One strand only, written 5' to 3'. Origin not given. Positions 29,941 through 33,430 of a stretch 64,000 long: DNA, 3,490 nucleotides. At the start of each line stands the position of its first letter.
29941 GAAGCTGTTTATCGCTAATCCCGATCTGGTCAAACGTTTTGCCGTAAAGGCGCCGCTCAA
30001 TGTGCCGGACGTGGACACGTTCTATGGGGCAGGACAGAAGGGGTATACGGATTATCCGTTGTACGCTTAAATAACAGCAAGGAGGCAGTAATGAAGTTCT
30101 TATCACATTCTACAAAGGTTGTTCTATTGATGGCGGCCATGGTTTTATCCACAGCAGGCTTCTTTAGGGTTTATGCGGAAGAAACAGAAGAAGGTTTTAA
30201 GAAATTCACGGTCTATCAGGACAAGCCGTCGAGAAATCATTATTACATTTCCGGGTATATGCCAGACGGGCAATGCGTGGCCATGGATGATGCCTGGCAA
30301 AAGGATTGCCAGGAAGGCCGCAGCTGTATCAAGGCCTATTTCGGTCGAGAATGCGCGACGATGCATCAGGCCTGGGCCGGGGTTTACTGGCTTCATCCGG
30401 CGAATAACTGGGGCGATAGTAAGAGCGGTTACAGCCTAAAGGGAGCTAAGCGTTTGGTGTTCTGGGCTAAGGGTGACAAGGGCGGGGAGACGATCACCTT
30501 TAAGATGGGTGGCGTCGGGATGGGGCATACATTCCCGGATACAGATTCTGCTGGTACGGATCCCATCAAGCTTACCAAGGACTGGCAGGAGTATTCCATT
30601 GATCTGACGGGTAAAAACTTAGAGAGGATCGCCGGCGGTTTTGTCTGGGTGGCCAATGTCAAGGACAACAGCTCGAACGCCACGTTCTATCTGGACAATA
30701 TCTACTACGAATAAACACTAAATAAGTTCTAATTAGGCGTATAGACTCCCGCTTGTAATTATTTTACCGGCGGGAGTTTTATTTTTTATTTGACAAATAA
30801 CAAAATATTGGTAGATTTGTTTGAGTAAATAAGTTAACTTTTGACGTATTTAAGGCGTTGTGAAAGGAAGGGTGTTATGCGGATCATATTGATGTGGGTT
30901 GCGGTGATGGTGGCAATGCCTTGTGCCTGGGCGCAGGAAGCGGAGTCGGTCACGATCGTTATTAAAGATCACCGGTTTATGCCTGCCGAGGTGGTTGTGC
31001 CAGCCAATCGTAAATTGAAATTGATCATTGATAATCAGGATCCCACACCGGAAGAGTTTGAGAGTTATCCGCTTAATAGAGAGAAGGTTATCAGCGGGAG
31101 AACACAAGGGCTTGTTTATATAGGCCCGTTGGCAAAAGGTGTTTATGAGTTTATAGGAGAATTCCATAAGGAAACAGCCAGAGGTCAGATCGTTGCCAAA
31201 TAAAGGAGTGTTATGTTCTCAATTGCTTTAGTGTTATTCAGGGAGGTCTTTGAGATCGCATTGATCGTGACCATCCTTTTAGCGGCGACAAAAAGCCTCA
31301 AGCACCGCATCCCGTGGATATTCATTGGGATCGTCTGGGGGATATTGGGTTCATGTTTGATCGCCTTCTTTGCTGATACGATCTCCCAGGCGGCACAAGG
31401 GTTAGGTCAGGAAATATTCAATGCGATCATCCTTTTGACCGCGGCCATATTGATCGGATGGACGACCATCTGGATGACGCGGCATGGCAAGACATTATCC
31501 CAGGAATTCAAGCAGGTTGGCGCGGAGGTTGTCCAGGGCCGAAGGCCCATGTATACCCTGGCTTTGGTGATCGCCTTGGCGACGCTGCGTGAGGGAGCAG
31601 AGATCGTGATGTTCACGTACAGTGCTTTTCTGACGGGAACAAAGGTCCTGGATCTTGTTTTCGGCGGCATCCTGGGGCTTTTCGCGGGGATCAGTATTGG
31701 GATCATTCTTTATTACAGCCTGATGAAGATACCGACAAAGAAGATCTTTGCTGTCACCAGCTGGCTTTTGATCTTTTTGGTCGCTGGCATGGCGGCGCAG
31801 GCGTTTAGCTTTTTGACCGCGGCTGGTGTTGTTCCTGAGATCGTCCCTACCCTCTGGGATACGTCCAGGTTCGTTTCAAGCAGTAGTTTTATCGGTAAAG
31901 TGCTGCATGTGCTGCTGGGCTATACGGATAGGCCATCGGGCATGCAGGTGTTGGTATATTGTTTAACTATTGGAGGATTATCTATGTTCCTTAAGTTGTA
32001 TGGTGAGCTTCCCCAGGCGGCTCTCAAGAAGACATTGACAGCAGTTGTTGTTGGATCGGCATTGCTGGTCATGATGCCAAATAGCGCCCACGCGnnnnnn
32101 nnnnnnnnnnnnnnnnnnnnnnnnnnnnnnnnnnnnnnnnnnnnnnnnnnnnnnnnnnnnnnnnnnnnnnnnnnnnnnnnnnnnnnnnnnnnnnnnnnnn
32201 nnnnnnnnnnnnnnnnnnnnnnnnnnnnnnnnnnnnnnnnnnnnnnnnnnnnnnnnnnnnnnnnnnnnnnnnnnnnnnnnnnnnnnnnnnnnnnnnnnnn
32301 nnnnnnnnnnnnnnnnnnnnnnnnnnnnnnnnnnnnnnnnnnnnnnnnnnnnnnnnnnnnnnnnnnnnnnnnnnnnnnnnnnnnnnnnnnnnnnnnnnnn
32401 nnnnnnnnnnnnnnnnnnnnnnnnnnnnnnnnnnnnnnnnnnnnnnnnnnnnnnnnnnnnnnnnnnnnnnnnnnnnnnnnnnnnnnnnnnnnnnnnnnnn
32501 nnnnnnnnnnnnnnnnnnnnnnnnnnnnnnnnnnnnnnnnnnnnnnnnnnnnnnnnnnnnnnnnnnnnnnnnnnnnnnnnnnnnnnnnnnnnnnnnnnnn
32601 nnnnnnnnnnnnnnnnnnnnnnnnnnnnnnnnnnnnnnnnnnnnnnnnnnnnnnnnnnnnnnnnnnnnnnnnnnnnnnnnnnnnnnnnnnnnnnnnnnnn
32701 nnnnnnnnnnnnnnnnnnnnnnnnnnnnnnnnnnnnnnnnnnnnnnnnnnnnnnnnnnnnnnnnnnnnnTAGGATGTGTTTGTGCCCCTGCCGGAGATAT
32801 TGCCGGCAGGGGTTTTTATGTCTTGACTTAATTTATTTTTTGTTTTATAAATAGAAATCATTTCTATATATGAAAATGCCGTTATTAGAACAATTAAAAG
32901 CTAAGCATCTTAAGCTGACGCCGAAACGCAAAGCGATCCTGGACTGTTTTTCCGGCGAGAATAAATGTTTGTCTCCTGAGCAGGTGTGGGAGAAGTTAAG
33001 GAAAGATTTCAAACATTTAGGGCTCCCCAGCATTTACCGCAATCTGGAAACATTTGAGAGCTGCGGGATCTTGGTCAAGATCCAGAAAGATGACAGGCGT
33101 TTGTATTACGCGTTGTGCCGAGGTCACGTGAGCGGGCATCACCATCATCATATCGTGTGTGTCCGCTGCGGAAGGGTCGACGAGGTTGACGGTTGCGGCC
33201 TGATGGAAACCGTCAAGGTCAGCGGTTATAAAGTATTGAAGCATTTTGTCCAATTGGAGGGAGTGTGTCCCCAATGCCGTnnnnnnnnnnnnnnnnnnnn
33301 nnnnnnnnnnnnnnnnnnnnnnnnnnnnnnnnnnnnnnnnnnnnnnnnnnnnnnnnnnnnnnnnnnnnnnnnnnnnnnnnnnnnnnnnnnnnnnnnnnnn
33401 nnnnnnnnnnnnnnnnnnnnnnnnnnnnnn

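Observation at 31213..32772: FTR1 iron permease read through into a signal-peptide-bearing beta-barrel-like domain; strong internal SD + ATG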

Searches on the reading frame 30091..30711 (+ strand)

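Call 3: search_protein_families(library=pfam, proteins=[window:30091-30711:+], max_evalue=1)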
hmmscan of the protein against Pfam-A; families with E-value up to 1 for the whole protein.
window:30091-30711:+ (207 aa): 1 family
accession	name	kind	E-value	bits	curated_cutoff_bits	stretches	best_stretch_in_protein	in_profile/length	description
PF04879.21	Molybdop_Fe4S4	-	0.12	12.8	22.7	1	56-87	20-51/55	Molybdopterin oxidoreductase Fe4S4 domain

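Call 4: search_protein_families(library=ncbifam, proteins=[window:30091-30711:+], max_evalue=1)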
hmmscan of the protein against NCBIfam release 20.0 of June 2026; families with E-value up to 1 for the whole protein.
window:30091-30711:+ (207 aa): 1 family
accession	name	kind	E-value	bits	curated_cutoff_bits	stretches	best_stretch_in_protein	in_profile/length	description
NF038128.1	choice_anch_J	domain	0.00069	19.8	30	1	115-205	71-161/162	choice-of-anchor J domain-containing protein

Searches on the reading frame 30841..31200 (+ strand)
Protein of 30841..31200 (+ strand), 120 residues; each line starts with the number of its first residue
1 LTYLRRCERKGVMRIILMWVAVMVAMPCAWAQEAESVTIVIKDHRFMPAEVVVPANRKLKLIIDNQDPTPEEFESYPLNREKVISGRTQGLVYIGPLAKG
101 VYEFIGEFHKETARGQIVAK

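Call 3: search_protein_families(library=pfam, proteins=[window:30841-31200:+], max_evalue=1)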
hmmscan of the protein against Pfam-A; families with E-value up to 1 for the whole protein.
window:30841-31200:+ (120 aa): 1 family
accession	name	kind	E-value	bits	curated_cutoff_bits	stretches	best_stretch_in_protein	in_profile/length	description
PF13473.12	Cupredoxin_1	-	3.2e-27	95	27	1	16-119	3-104/104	Cupredoxin-like domain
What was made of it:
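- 30877..31203 (+): Gene for a secreted FtrB/EfeO-type cupredoxin-like protein (108 aa from ATG 30877; list_orfs extends it to TTG 30841). It is the first gene of the two-gene operon. Pfam Cupredoxin_1, E 3e-27 (call 3).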

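Call 4: search_protein_families(library=ncbifam, proteins=[window:30841-31200:+], max_evalue=1)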
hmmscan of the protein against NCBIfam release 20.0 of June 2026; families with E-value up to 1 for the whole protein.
window:30841-31200:+ (120 aa): 1 family
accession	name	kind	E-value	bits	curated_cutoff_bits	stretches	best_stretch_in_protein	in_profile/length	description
NF007697.0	PRK10378.1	subfamily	0.027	13.6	297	1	17-74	12-68/375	iron uptake system protein EfeO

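Call 62: search_solved_structures(query=window:30877-31200:+, max_evalue=1, show_alignments=2)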
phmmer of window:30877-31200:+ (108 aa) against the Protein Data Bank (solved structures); distinct sequences matched with E-value up to 1: 2.
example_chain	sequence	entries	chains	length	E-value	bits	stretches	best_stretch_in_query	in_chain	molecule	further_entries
8vuk_A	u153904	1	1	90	9.1e-10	41.8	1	18-106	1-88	EfeO-type cupredoxin-like domain-containing protein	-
4hcf_A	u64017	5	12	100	0.00019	24.7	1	21-106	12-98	Cupredoxin 1 | Cytochrome B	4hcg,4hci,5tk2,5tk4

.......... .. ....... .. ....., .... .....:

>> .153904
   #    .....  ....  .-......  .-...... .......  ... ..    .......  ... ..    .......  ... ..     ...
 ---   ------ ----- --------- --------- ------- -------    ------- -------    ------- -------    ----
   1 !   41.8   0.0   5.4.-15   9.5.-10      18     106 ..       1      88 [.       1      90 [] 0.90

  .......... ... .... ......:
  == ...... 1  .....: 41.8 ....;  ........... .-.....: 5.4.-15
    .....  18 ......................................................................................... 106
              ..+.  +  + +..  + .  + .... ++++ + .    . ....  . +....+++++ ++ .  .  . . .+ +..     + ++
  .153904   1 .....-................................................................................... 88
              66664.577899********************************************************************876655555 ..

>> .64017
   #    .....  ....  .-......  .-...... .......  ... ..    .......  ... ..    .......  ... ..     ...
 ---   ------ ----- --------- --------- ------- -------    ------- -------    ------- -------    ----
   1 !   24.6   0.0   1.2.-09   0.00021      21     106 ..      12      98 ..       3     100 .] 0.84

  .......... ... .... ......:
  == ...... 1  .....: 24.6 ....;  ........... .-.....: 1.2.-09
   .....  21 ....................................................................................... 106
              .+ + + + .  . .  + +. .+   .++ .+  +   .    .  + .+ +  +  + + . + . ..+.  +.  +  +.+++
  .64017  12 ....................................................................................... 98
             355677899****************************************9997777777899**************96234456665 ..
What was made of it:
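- On FtrABCD system: PDB 8vuk, E 9e-10 (call 62).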

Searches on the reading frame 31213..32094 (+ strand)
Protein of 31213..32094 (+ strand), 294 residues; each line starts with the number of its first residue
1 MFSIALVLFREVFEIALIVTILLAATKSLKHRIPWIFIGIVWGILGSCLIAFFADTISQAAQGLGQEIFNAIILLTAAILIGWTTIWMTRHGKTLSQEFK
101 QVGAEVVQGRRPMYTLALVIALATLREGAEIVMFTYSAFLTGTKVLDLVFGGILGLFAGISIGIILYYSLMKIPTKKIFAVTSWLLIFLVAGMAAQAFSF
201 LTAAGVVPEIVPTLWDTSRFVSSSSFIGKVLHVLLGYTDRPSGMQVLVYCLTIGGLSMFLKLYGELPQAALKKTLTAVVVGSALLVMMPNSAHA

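Call 63: search_solved_structures(query=window:31213-32094:+, max_evalue=1)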
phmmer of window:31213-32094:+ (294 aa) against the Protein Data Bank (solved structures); distinct sequences matched with E-value up to 1: 0.

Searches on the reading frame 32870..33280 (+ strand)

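Call 3: search_protein_families(library=pfam, proteins=[window:32870-33280:+], max_evalue=1)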
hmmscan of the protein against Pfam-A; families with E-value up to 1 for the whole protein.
window:32870-33280:+ (137 aa): 2 families
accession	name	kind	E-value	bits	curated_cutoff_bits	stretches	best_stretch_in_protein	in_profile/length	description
PF01475.25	FUR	-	3.1e-23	82.6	23.1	1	13-128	3-119/121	Ferric uptake regulator family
PF09339.16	HTH_IclR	-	0.083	13.1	22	1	22-69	7-49/52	IclR helix-turn-helix domain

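Call 4: search_protein_families(library=ncbifam, proteins=[window:32870-33280:+], max_evalue=1)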
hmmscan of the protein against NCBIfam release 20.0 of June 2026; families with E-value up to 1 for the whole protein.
window:32870-33280:+ (137 aa): 10 families
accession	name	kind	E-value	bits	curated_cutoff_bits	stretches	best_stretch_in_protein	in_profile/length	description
NF051892.1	TransRegFurBacil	equivalog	1.2e-22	80.6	220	1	7-137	10-144/149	ferric iron uptake transcriptional regulator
NF052545.1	TransRegPerRClab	equivalog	7.9e-19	68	180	1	7-137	6-135/138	transcriptional regulator PerR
NF051891.1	TransRegFurHelico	equivalog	6.6e-14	52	200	1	7-136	16-145/148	ferric iron uptake transcriptional regulator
NF006999.0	PRK09462.1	equivalog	3.7e-12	46.1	146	1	8-107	7-103/148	ferric iron uptake transcriptional regulator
NF047406.1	TransRegPerRTherm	equivalog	1.4e-11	44.7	200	1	15-137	5-126/130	manganese-dependent transcriptional regulator PerR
NF008646.0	PRK11639.1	equivalog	1.5e-09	37.8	167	1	11-136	19-146/171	zinc uptake transcriptional repressor Zur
NF045677.1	FeRespRegIrr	equivalog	1.8e-05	24.8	170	1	8-94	3-87/127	Fur family transcriptional regulator Irr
NF045678.1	TransRegIrrA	equivalog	3.2e-05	23.9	150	1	5-106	9-106/138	iron response transcriptional regulator IrrA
NF004170.0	PRK05638.1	equivalog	0.063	11.8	421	1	21-83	374-431/442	threonine synthase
NF047462.1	FUR_perox_PerRA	exception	0.068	13.6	200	1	10-106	13-104/142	peroxide-responsive transcriptional repressor PerRA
